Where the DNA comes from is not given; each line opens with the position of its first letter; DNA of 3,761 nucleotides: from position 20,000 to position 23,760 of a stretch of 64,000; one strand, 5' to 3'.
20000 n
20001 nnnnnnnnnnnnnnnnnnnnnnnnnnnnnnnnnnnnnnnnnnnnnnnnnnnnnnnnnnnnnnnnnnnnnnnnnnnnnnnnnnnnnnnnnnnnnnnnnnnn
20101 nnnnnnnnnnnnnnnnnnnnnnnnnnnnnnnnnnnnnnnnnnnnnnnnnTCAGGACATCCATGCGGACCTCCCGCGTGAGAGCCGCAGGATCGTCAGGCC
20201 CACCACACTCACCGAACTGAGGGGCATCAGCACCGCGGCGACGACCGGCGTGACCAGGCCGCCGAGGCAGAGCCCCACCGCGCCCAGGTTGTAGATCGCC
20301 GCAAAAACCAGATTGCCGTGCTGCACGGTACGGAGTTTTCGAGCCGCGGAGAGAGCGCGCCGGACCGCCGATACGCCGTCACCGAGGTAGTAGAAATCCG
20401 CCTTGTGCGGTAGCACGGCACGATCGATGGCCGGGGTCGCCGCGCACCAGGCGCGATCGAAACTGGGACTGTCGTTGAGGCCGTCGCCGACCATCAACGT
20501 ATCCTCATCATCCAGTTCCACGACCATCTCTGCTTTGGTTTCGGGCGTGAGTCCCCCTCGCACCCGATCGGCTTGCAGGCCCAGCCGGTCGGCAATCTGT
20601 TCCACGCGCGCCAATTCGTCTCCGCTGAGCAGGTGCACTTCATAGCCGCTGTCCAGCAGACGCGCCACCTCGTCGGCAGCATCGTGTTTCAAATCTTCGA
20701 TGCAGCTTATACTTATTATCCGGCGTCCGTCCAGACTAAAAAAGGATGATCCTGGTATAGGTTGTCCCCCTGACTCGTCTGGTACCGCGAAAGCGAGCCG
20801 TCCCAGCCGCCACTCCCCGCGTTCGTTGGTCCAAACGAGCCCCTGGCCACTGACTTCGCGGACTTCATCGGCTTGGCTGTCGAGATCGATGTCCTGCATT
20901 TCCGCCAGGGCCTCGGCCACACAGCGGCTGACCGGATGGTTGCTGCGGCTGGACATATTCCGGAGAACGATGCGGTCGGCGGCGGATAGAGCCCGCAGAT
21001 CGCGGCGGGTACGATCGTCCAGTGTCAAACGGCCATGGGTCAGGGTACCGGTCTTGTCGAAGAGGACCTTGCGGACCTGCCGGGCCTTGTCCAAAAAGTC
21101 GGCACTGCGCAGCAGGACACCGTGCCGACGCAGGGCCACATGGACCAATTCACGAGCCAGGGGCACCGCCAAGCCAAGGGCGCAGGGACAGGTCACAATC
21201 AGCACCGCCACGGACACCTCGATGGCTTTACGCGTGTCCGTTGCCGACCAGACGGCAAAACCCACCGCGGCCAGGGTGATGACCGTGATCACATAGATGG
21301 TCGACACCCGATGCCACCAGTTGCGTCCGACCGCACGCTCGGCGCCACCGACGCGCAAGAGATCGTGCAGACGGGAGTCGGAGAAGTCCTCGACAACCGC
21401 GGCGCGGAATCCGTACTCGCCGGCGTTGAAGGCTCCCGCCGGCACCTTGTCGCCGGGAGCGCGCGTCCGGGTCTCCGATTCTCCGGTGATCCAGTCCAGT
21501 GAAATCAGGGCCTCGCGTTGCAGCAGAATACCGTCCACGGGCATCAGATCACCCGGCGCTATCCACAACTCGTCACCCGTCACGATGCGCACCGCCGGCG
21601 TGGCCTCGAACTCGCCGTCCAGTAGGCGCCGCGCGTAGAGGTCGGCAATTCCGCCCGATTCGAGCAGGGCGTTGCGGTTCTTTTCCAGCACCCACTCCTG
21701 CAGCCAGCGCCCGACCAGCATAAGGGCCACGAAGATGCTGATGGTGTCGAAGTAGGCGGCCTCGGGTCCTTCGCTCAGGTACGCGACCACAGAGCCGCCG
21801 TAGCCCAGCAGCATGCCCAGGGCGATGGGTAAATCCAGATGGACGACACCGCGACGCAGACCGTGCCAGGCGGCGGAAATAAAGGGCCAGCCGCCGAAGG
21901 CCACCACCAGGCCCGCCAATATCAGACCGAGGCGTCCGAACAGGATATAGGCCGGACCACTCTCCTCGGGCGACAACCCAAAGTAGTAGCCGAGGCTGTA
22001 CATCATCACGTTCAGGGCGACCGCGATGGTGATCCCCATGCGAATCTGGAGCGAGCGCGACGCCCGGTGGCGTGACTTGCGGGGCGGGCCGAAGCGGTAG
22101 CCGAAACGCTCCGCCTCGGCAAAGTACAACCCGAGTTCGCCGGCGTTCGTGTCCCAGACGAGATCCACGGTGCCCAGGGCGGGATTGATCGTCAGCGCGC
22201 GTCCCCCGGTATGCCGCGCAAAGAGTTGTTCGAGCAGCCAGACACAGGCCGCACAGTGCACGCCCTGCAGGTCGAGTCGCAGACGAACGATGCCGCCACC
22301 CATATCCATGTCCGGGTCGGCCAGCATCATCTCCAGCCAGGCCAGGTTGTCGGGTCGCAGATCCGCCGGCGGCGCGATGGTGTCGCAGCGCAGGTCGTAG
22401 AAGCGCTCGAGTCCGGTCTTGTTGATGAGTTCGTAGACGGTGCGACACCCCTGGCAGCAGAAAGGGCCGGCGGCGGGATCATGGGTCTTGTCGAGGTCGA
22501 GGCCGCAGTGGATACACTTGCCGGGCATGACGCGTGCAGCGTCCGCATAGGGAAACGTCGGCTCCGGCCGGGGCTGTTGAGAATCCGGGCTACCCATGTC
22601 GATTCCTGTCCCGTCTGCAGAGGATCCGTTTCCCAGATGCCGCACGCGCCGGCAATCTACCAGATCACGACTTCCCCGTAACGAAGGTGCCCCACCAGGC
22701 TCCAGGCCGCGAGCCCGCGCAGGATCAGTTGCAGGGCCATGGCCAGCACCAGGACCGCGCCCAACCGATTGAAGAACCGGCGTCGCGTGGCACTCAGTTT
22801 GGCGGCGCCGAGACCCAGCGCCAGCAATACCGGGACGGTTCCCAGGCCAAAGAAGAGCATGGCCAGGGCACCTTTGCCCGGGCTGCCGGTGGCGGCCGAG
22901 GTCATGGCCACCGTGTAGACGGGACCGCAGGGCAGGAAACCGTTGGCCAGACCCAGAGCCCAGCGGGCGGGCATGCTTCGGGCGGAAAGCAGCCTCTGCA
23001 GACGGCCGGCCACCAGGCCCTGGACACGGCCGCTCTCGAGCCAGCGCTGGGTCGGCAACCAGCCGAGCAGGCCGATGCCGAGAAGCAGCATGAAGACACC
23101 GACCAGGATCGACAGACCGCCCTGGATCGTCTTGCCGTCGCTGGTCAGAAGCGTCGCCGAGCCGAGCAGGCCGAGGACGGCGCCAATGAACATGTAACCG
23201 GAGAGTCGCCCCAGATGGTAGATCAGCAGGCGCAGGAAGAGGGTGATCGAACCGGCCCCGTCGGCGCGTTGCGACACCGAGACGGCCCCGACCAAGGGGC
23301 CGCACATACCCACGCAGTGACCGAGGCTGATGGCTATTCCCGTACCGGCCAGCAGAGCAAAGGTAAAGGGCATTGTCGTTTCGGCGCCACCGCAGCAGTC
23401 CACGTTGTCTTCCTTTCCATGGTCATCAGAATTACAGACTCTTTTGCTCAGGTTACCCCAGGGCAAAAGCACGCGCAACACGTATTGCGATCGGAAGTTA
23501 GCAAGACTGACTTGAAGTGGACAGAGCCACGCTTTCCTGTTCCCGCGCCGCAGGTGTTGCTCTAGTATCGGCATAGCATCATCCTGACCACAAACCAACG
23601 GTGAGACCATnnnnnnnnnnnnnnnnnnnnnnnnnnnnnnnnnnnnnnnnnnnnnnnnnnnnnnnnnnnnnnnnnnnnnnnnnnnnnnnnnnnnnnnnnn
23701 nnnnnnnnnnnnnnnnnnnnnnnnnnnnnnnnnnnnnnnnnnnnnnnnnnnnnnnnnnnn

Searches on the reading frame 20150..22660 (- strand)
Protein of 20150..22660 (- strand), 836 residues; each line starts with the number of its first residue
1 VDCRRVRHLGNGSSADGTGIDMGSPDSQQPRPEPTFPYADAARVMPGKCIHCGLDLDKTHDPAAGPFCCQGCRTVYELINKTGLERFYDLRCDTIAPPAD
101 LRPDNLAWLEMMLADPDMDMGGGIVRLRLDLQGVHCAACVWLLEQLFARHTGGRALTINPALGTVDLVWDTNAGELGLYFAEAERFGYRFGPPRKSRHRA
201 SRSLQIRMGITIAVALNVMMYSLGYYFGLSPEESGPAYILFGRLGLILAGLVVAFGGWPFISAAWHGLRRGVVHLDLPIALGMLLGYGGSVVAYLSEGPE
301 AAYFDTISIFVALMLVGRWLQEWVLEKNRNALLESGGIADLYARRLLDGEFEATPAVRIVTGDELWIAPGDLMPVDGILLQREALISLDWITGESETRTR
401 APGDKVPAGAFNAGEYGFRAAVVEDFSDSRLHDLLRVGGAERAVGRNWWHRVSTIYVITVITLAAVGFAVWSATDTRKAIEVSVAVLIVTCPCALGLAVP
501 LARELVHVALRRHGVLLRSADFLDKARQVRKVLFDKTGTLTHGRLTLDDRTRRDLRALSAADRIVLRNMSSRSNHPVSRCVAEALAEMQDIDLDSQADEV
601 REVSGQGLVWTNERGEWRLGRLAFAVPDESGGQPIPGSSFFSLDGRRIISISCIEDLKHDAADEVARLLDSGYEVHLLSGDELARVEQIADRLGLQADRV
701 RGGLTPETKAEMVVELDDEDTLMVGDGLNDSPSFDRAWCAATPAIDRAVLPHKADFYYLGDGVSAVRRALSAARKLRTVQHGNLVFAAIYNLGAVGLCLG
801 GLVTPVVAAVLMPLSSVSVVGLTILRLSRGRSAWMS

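Call 50: search_protein_families(library=pfam, proteins=[window:20150-22660:-], max_evalue=0.0001)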
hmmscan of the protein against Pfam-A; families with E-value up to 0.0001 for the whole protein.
window:20150-22660:- (836 aa): 3 families
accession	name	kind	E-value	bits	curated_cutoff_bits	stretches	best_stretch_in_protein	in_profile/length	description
PF00122.25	E1-E2_ATPase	-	2.5e-24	86.2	28.1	1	342-502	6-170/181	E1-E2 ATPase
PF00702.32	Hydrolase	-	1e-12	49.3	26.4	1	532-734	4-187/191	haloacid dehalogenase-like hydrolase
PF12156.14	ATPase-cat_bd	-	7.5e-11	43.1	27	1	48-104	1-63/86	Putative metal-binding domain of cation transport ATPase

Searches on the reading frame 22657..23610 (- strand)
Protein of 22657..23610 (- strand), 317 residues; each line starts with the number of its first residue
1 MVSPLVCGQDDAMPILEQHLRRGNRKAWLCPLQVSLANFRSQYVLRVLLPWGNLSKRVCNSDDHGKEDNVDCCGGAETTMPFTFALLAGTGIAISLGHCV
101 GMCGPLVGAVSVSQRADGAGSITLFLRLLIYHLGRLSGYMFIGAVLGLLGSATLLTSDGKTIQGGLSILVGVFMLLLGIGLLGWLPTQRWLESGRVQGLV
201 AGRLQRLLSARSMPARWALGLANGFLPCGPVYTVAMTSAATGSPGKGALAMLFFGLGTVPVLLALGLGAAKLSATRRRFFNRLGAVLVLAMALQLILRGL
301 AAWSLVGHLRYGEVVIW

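Call 12: search_protein_families(library=pfam, proteins=[window:22657-23610:-], max_evalue=0.001)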
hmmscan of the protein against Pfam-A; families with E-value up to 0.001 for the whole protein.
window:22657-23610:- (317 aa): 1 family
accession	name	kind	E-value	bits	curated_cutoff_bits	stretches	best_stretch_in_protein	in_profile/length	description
PF13386.12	DsbD_2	-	2.1e-45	155.5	24.9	1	90-292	5-197/199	Cytochrome C biogenesis protein transmembrane region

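Call 51: search_protein_families(library=ncbifam, proteins=[window:22657-23610:-], max_evalue=0.0001)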
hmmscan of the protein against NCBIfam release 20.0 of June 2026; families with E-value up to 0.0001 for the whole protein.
window:22657-23610:- (317 aa): 0 families
